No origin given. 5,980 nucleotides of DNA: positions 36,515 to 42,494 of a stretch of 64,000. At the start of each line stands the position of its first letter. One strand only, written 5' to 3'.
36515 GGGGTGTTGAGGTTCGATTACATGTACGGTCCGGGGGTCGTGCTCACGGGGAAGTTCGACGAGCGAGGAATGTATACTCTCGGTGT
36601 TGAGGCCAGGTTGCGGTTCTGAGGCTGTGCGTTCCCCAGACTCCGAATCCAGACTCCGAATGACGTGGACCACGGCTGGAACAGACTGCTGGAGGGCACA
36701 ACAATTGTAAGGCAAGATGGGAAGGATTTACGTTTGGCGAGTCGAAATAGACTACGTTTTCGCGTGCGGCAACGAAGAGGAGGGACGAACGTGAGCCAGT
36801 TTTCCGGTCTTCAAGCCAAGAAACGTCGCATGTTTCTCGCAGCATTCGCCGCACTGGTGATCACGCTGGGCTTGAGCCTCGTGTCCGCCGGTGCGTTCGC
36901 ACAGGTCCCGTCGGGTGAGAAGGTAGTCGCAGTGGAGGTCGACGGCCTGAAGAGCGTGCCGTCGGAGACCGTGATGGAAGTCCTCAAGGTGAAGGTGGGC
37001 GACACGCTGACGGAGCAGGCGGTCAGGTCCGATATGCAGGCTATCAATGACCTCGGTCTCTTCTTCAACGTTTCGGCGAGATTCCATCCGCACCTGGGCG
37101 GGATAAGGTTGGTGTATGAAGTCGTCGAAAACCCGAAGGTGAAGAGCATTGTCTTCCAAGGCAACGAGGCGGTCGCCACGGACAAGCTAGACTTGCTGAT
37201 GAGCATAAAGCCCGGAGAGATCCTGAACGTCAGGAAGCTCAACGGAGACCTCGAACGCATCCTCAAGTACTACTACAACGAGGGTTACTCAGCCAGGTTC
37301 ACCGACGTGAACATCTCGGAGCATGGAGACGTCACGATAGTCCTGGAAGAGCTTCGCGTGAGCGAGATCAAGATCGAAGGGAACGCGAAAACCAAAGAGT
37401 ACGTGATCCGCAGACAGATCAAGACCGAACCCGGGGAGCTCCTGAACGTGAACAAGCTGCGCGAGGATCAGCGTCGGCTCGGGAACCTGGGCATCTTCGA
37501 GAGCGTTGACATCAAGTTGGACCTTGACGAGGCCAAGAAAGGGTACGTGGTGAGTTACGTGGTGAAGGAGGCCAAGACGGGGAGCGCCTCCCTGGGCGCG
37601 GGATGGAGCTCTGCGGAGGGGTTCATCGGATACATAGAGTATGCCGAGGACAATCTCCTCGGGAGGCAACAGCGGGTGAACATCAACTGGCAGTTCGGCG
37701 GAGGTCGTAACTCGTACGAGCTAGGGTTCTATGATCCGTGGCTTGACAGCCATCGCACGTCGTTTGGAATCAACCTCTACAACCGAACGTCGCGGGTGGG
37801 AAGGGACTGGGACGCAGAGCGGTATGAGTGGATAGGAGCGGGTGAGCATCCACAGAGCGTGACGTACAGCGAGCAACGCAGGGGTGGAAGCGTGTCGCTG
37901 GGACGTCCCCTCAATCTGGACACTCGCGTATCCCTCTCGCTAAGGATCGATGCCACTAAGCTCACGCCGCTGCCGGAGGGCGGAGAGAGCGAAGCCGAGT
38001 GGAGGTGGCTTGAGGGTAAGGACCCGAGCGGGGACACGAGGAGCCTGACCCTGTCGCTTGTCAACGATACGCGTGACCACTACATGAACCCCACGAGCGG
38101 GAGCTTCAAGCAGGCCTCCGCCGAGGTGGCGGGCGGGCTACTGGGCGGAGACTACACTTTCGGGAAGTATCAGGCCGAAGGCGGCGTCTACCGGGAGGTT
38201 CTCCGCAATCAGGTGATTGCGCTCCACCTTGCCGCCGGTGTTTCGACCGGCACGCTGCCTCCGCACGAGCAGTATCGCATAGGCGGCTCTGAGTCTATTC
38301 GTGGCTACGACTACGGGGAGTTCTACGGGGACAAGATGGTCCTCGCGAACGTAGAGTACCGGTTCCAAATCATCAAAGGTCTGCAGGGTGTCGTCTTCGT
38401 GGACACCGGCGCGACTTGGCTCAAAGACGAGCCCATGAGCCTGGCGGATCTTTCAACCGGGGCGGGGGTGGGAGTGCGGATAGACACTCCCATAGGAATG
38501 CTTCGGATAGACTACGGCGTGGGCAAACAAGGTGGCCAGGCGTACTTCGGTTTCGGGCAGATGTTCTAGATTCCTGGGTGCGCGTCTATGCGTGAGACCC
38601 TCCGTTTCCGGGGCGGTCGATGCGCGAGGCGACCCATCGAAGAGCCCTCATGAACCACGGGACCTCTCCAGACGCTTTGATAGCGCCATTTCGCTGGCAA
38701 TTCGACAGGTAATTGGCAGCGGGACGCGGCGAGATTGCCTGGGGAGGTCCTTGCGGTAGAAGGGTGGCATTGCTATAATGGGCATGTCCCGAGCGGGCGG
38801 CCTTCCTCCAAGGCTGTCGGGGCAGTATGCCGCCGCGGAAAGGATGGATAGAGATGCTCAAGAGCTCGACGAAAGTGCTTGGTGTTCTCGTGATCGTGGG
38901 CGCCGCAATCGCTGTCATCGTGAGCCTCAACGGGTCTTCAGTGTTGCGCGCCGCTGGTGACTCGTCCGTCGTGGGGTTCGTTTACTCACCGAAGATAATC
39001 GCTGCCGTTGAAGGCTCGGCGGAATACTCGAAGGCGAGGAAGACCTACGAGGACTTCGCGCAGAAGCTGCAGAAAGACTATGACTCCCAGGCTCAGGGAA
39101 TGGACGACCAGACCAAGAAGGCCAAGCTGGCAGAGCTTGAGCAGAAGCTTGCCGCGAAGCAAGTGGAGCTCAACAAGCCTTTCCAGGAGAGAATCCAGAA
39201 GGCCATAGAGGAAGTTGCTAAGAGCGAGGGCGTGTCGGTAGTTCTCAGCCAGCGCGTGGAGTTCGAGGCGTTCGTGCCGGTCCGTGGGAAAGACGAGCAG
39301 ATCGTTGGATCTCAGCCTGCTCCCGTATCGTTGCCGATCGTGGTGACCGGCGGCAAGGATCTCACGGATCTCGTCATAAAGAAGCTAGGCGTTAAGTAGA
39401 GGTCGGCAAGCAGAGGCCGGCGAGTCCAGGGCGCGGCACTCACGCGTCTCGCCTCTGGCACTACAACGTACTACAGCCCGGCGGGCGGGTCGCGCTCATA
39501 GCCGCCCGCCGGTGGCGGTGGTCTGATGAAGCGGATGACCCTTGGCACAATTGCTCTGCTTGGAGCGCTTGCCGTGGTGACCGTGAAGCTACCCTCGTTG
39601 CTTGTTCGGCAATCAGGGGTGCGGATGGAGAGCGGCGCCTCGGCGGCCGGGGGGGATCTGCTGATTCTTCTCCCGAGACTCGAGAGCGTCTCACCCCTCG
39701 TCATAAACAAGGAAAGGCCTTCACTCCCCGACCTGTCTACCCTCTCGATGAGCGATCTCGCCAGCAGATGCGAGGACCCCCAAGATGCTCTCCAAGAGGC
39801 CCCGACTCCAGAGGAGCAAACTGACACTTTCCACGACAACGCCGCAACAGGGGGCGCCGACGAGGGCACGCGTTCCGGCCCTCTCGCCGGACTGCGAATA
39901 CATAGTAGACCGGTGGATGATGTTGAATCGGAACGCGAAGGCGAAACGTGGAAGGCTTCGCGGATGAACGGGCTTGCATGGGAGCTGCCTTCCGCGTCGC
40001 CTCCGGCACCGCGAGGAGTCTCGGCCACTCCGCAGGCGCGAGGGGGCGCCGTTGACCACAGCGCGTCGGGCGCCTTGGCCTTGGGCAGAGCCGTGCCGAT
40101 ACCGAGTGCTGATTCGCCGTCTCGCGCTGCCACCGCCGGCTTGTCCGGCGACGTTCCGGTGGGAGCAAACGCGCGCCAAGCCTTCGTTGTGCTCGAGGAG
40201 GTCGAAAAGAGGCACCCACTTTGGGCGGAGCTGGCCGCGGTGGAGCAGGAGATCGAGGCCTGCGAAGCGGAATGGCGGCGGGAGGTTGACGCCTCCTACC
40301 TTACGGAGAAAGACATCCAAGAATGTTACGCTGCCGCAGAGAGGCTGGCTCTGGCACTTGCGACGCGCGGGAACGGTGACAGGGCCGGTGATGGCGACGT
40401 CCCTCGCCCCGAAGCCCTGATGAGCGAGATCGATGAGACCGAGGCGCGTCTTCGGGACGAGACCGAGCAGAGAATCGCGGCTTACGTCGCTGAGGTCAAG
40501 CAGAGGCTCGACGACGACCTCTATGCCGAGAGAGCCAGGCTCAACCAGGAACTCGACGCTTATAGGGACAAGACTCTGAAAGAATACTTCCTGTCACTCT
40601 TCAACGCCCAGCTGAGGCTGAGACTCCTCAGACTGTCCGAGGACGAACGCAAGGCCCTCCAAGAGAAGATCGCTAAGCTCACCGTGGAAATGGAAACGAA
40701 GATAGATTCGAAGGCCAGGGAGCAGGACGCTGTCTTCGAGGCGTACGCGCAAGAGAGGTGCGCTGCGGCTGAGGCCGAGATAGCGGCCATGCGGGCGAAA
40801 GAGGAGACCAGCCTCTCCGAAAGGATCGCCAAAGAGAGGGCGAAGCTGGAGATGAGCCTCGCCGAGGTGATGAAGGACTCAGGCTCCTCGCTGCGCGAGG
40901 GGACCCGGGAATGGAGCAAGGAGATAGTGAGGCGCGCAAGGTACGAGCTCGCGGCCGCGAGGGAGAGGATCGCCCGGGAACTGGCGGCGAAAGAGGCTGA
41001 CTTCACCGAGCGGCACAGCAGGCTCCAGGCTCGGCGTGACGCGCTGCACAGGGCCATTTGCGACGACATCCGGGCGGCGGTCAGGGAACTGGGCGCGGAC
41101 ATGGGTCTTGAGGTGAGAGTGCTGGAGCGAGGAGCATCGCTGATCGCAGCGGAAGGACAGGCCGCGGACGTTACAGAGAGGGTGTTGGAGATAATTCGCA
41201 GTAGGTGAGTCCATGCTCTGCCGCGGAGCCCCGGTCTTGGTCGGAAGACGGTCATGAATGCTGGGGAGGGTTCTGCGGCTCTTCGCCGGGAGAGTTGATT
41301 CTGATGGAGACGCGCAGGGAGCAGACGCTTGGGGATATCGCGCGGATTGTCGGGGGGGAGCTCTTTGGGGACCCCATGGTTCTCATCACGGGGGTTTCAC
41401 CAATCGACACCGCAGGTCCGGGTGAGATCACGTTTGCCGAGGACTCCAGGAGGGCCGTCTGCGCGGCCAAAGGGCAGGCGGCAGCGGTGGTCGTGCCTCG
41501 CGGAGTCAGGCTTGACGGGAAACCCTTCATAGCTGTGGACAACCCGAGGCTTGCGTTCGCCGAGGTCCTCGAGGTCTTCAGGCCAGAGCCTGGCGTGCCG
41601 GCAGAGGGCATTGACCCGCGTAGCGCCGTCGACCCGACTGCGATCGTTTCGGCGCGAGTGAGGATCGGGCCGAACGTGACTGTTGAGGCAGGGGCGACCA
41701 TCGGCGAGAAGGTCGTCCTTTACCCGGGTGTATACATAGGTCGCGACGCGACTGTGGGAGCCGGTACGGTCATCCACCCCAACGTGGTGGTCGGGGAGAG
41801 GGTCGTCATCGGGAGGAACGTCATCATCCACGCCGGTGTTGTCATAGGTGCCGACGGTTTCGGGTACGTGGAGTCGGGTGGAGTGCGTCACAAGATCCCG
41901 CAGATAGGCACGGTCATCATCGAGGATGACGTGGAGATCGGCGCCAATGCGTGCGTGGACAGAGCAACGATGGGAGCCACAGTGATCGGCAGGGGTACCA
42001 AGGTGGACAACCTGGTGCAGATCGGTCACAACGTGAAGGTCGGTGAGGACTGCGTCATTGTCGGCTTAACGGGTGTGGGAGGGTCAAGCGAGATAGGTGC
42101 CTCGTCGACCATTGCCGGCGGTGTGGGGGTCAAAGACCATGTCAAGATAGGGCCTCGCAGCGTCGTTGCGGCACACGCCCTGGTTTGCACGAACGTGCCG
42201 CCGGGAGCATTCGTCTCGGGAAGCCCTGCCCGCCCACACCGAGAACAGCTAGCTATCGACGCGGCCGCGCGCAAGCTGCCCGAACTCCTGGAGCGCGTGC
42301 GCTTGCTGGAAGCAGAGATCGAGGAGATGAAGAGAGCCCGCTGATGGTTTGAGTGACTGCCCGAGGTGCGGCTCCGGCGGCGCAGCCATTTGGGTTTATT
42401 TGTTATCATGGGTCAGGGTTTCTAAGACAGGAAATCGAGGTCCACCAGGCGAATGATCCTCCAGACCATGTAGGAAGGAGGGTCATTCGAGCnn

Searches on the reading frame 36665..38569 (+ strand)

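Call 17: search_protein_families(library=pfam, proteins=[window:36665-38569:+], max_evalue=0.001)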
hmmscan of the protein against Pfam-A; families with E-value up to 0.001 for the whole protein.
window:36665-38569:+ (634 aa): 6 families
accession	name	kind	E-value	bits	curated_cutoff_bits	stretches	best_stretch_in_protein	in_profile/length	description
PF01103.29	Omp85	-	7.1e-54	183.9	24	1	330-634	1-325/325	Omp85 superfamily domain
PF07244.20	POTRA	-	2.9e-35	121.2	21.3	3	231-302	2-78/79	Surface antigen variable number repeat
PF03865.19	ShlB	-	1.1e-06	28.8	22.7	1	497-605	197-310/311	Haemolysin secretion/activation protein ShlB/FhaC/HecB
PF08479.16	POTRA_2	-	2.2e-05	24.6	24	0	159-227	3-73/76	POTRA domain, ShlB-type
PF25282.1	POTRA1_3_Toc75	-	0.00024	21.6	27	0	100-138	41-79/99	Toc75-like, POTRA domain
PF08478.15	POTRA_1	-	0.00028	21.6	23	0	231-258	2-29/69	POTRA domain, FtsQ-type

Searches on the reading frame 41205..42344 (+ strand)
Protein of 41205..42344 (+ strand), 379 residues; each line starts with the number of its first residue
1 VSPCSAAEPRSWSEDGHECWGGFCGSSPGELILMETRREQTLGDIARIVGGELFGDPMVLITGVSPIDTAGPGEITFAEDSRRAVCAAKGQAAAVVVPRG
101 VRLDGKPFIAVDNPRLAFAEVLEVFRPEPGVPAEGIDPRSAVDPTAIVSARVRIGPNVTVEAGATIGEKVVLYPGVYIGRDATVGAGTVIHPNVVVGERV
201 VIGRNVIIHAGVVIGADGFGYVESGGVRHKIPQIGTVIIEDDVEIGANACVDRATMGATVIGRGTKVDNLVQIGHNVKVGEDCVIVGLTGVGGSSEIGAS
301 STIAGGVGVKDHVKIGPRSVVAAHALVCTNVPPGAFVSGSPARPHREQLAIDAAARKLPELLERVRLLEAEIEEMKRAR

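Call 17: search_protein_families(library=pfam, proteins=[window:41205-42344:+], max_evalue=0.001)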
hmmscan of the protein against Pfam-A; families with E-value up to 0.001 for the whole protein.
window:41205-42344:+ (379 aa): 5 families
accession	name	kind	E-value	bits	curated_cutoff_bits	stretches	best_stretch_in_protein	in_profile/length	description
PF00132.30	Hexapep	-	5e-29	99.2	27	6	181-215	1-35/36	Bacterial transferase hexapeptide (six repeats)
PF04613.19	LpxD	-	2.1e-15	56.7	30.8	1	60-123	3-69/70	UDP-3-O-[3-hydroxymyristoyl] glucosamine N-acyltransferase, LpxD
PF25084.1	LbH_EIF2B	-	5.4e-11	42.9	54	0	261-331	12-79/105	EIF2B subunit epsilon LbH domain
PF14602.12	Hexapep_2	-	3.5e-07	30.3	27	0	158-190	2-32/34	Hexapeptide repeat of succinyl-transferase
PF24894.1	Hexapep_GlmU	-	0.00037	21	23.3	0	154-205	37-86/104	GlmU-like, C-terminal hexapeptide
